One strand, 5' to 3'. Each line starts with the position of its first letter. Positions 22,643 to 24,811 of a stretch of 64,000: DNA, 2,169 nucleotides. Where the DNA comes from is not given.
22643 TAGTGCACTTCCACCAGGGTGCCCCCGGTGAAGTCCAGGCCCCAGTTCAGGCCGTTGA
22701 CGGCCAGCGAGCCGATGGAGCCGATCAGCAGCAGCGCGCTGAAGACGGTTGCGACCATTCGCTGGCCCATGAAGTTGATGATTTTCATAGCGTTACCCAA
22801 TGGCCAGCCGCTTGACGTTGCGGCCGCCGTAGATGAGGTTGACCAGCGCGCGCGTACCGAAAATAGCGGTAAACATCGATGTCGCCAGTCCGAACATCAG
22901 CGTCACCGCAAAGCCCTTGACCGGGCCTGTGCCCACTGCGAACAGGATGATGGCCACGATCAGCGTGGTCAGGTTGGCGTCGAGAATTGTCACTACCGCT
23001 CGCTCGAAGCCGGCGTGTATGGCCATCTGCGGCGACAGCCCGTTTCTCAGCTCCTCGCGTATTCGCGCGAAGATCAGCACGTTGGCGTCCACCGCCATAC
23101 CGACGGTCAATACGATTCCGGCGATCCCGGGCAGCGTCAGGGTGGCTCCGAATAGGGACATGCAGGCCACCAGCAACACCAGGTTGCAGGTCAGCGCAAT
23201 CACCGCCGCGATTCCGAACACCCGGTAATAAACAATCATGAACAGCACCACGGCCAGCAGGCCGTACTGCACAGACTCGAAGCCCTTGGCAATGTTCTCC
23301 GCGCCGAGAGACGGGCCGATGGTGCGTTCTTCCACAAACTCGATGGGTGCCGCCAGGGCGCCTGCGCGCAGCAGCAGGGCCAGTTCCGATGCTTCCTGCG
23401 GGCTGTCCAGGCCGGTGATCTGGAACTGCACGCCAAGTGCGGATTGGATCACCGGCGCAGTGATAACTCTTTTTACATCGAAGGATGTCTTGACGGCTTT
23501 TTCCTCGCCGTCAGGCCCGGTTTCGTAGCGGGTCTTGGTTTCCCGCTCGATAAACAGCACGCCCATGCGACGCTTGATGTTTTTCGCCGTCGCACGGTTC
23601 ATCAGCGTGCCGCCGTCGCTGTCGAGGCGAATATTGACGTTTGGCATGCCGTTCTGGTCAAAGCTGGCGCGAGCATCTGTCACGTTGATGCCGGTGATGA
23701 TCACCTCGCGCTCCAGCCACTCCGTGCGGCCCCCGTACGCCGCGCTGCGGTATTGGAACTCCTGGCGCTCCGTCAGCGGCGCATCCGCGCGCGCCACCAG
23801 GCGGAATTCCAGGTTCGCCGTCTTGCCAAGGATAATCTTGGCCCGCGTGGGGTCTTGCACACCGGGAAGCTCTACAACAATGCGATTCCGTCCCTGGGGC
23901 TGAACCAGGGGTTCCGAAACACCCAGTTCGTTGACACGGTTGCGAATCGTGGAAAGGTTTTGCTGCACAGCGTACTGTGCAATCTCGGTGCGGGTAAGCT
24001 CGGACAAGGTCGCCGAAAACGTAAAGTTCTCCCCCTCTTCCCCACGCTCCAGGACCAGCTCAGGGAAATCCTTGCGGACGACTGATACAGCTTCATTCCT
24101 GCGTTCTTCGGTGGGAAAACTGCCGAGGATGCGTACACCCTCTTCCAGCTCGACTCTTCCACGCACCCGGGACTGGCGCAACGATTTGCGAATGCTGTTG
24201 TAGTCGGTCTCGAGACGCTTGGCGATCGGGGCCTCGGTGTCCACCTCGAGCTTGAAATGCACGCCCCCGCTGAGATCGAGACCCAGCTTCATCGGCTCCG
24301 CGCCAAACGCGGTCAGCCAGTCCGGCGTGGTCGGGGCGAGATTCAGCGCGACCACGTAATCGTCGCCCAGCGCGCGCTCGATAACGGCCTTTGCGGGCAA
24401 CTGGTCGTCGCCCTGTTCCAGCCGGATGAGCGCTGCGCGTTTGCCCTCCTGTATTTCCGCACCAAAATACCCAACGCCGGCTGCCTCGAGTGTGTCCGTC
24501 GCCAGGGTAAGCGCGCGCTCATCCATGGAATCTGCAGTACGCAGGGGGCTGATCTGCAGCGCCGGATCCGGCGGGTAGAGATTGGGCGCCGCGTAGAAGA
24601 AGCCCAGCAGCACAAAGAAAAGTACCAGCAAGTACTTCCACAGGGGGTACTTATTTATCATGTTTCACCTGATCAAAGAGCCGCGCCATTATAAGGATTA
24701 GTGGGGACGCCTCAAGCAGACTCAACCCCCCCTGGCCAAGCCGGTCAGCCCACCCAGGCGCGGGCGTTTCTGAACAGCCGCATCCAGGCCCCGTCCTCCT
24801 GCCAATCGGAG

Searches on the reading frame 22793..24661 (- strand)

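Call 82: search_protein_families(library=pfam, proteins=[window:22793-24661:-], max_evalue=0.00001)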
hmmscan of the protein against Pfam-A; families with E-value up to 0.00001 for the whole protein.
window:22793-24661:- (622 aa): 4 families
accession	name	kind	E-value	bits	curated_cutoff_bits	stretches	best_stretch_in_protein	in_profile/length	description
PF22599.2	SecDF_P1_head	-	1.7e-33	115.4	27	1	310-438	9-114/114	SecDF, P1 head subdomain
PF13721.11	SecD-TM1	-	5.7e-30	104.3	30.5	1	2-106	1-103/103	SecD export protein N-terminal TM region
PF21760.3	SecD_1st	-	3.6e-28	97.2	27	1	232-290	1-59/60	Protein translocase subunit SecDF, P1 domain, N-terminal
PF02355.23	SecD_SecF_C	-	2e-21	76.7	20.5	1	440-608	13-184/189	Protein export membrane protein SecD/SecF, C-terminal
